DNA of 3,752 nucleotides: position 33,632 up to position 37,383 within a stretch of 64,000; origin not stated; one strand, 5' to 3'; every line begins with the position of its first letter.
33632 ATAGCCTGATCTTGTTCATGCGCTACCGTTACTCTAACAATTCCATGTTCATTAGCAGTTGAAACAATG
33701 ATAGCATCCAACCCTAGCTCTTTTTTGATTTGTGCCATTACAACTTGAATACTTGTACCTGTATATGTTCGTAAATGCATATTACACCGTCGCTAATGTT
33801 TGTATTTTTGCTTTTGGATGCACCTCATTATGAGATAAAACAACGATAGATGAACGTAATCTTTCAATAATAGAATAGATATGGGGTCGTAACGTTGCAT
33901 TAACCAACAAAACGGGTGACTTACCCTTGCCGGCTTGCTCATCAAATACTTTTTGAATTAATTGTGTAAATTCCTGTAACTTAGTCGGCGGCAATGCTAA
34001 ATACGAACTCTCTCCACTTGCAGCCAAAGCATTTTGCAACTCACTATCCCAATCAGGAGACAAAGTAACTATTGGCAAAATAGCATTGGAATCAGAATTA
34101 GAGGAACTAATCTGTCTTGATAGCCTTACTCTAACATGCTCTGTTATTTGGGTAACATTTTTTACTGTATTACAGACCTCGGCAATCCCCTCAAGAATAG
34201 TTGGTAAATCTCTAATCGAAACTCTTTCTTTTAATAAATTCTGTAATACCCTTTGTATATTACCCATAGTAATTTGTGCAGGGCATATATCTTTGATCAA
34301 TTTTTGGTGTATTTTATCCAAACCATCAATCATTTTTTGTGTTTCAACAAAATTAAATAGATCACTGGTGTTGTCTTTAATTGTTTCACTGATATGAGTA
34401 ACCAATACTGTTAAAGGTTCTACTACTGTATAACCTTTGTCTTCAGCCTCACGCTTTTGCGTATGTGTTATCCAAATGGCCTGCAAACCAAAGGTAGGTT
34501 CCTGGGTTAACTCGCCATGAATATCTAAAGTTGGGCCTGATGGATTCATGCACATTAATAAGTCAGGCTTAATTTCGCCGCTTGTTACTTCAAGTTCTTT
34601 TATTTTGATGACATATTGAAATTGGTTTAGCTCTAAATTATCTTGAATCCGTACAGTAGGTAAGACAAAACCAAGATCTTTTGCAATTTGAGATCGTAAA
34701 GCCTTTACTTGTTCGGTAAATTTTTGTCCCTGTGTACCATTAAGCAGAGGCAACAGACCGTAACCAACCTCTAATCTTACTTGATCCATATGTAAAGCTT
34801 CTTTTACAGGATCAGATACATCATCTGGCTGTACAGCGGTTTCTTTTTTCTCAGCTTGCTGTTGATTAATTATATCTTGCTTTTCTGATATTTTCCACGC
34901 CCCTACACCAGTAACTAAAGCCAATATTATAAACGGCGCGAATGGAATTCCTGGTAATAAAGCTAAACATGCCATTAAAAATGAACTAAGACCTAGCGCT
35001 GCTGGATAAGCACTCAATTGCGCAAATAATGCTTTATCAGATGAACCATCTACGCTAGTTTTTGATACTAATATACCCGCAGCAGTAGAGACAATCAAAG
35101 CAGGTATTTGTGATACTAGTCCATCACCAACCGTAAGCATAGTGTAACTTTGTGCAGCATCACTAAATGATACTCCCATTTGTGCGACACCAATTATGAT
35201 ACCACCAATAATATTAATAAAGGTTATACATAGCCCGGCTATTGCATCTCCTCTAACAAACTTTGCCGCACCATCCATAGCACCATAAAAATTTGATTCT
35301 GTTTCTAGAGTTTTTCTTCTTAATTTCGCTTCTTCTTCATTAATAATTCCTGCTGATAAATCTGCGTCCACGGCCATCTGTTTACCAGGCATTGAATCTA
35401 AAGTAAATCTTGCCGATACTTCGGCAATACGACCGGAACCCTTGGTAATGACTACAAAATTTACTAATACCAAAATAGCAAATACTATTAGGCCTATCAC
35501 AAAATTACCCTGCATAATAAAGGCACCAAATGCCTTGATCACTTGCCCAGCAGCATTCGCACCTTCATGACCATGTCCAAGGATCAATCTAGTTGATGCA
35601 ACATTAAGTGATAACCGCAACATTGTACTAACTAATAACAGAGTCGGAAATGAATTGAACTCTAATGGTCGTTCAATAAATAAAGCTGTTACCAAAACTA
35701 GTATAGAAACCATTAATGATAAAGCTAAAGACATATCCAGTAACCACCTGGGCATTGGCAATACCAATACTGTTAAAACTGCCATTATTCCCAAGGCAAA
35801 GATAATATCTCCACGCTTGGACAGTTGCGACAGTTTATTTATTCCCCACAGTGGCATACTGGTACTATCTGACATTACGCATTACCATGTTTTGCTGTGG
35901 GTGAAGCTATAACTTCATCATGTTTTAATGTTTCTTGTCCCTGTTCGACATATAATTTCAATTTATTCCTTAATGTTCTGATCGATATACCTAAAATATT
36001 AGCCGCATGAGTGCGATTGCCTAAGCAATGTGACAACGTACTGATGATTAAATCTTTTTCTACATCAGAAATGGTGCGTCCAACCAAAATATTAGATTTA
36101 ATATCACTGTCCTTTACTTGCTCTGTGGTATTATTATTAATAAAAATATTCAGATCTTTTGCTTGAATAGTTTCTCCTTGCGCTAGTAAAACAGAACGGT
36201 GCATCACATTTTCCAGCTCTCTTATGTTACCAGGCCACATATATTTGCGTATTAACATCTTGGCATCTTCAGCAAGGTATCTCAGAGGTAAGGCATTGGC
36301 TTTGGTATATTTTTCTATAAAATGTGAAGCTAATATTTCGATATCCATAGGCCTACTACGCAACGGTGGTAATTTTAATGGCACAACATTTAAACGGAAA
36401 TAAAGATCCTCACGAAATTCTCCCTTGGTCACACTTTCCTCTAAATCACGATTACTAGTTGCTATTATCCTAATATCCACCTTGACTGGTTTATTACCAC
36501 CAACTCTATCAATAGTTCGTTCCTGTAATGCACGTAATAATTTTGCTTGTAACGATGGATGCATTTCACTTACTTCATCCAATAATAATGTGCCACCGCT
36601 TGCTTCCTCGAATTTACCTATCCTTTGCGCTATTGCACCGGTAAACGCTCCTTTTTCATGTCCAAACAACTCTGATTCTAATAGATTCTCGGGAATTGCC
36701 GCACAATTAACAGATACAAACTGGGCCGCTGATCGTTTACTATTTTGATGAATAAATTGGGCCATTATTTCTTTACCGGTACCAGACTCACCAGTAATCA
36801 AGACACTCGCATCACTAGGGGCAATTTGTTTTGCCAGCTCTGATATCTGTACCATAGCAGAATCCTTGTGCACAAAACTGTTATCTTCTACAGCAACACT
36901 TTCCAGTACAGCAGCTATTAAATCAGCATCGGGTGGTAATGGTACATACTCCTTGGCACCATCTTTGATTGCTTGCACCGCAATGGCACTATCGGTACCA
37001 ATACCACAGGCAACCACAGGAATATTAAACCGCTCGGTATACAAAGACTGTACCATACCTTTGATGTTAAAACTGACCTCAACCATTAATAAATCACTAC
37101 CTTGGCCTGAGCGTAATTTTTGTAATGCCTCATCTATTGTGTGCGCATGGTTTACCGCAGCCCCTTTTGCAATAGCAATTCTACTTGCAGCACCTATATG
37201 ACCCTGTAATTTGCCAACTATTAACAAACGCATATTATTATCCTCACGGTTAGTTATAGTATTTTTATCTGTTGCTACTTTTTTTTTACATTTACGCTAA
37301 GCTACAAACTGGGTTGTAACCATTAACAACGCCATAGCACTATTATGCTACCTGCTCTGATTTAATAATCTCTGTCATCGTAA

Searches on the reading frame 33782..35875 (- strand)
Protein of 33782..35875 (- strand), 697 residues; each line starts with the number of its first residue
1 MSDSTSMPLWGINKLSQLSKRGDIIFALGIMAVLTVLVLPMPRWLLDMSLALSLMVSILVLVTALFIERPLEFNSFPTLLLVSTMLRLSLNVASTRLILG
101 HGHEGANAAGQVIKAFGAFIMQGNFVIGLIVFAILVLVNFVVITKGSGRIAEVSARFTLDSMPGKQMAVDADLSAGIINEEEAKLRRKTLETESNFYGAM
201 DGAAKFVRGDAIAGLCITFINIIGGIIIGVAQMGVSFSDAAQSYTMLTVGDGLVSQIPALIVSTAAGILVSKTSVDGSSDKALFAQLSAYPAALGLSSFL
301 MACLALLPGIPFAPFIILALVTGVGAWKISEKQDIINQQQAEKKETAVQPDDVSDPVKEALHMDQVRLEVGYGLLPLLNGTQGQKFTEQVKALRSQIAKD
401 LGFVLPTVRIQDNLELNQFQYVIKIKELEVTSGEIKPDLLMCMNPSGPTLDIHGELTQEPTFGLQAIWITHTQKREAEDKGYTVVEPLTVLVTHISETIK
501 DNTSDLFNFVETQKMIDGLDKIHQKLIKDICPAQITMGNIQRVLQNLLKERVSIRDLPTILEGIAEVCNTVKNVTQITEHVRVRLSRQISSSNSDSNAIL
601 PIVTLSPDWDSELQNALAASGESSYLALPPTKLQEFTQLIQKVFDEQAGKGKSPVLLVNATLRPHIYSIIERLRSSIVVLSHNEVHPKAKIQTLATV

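Call 59: search_protein_families(library=ncbifam, proteins=[window:33782-35875:-], max_evalue=1e-20)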
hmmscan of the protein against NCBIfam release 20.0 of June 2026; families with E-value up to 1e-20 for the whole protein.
window:33782-35875:- (697 aa): 5 families
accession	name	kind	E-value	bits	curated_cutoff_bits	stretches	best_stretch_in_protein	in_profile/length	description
TIGR01398.1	FlhA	equivalog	1.5e-264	879.4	772.1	1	23-697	3-678/678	flagellar biosynthesis protein FlhA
TIGR01399.1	hrcV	equivalog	1.2e-179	599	692.25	1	21-697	2-677/677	type III secretion system export apparatus subunit SctV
NF011865.0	PRK15337.1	equivalog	1.1e-158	529.7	800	1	15-697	6-686/686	EscV/YscV/HrcV family type III secretion system export apparatus protein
NF009363.0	PRK12720.1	equivalog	6.3e-143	477.7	993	1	14-696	9-670/683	EscV/YscV/HrcV family type III secretion system export apparatus protein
NF004571.0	PRK05910.1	equivalog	9.7e-77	258.8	670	1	31-357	17-334/584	type III secretion system protein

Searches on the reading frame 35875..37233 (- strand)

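Call 59: search_protein_families(library=ncbifam, proteins=[window:35875-37233:-], max_evalue=1e-20)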
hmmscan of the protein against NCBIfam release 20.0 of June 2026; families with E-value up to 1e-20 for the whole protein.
window:35875-37233:- (452 aa): 25 families
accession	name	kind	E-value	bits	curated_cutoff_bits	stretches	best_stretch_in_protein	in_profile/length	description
NF050807.1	TransRegFlbDCaul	equivalog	8.1e-213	707.3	750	1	1-435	1-445/454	sigma-54-dependent transcriptional regulator FlbD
NF008469.0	PRK11361.1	equivalog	2.8e-110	369.2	714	1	120-428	145-454/461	acetoacetate metabolism transcriptional regulator AtoC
TIGR01817.1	nifA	equivalog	6.4e-109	365.1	528.85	1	116-377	194-454/534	nif-specific transcriptional activator NifA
NF041552.1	TF_PrdR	equivalog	9.1e-106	354.4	795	1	119-428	268-576/577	sigma-54 dependent transcriptional regulator PrdR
TIGR02915.1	PEP_resp_reg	equivalog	5.3e-104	348.5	502.6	1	115-425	136-439/445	PEP-CTERM-box response regulator transcription factor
TIGR01818.1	ntrC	equivalog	7.2e-101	338.2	558.6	1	24-426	22-461/463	nitrogen regulation protein NR(I)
NF003451.0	PRK05022.1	equivalog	3.2e-97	326.4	476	1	113-419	185-499/512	nitric oxide reductase transcriptional regulator NorR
NF007689.0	PRK10365.1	equivalog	3.1e-95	319.5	760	1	23-425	28-439/441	sigma-54-dependent response regulator transcription factor ZraR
NF038308.1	RNA_repair_RtcR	equivalog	1.9e-94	317.4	650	1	111-429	173-517/530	RNA repair transcriptional activator RtcR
NF049963.1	RespRegFlgRCampy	domain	6.2e-90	302.1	750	1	115-428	131-427/429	fla regulon two-component system response regulator FlgR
NF041906.1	V4R_TF_MobR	exception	7.8e-88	295.3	999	1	121-426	235-542/544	phenol degradation transcriptional regulator MobR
TIGR02329.1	propionate_PrpR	equivalog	6.1e-87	292.4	499.2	1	119-426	213-525/526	propionate catabolism operon regulatory protein PrpR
NF041946.1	LuxO_transreg_Vib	equivalog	1.3e-83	281.4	800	1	28-428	24-460/463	quorum-sensing sigma-54 dependent transcriptional regulator LuxO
NF051870.1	NAssimRespRegNtrX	equivalog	6e-83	279.2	600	1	23-427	24-449/452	nitrogen assimilation response regulator NtrX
NF011958.0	PRK15429.1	equivalog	1.1e-81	275.5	830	1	78-379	342-640/692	formate hydrogenlyase transcriptional activator FlhA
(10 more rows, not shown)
